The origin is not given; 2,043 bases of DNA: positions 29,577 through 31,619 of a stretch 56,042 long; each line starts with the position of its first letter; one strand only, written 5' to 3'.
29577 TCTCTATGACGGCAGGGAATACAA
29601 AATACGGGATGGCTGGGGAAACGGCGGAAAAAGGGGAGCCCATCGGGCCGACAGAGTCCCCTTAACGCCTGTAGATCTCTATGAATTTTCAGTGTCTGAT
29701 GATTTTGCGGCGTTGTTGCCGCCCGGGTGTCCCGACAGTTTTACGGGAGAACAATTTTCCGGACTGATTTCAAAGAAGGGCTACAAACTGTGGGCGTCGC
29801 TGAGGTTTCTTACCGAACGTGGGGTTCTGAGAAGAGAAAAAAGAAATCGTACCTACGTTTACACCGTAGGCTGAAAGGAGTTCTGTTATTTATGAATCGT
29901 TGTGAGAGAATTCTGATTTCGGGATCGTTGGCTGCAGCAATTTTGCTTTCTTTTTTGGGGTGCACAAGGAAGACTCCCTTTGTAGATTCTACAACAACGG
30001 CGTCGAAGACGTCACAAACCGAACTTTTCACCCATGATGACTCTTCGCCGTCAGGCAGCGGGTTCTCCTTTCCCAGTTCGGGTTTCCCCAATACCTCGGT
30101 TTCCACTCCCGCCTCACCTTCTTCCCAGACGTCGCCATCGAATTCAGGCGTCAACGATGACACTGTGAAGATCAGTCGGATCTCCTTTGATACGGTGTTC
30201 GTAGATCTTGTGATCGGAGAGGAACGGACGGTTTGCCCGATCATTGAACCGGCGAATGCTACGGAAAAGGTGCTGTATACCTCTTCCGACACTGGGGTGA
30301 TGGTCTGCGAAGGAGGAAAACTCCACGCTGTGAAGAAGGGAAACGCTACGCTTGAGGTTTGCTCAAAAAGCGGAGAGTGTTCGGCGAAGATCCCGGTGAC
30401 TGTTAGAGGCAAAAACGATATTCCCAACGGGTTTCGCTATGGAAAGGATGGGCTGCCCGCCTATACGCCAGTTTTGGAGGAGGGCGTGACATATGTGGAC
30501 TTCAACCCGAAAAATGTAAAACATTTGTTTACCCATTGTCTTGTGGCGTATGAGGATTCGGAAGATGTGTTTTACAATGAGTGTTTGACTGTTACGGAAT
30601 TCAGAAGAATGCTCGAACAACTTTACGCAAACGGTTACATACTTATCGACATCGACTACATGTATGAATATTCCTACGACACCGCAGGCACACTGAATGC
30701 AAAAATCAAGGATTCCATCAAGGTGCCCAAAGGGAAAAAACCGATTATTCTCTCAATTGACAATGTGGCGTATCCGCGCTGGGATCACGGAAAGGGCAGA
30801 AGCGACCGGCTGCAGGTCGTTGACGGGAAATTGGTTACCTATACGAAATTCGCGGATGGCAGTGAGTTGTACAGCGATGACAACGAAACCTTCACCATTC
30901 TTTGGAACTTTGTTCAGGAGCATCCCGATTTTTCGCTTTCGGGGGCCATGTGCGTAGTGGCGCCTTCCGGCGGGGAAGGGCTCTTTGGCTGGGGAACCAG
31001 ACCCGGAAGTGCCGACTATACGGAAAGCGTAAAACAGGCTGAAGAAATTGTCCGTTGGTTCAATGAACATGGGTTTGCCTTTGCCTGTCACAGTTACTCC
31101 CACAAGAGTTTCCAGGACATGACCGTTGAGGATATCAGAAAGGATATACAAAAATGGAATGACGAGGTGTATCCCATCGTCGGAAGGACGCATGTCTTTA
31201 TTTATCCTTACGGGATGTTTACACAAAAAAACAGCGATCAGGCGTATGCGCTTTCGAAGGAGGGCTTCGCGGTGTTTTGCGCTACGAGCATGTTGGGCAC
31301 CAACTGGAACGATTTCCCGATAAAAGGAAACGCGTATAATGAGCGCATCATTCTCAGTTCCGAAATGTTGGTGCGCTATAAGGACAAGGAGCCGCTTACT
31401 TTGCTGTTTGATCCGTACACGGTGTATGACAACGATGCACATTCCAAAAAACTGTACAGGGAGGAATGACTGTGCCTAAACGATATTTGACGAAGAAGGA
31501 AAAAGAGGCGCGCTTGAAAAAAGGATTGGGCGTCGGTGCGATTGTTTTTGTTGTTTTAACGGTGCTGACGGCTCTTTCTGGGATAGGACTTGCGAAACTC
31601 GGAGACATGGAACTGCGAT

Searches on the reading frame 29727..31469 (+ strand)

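Call 45: search_protein_families(library=pfam, proteins=[window:29727-31469:+], max_evalue=0.00001)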
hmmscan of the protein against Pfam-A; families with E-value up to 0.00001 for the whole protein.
window:29727-31469:+ (580 aa): 1 family
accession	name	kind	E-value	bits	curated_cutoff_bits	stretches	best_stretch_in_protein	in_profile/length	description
PF01522.26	Polysacc_deac_1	-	3.6e-09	37.1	23.1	1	433-502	42-112/124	Polysaccharide deacetylase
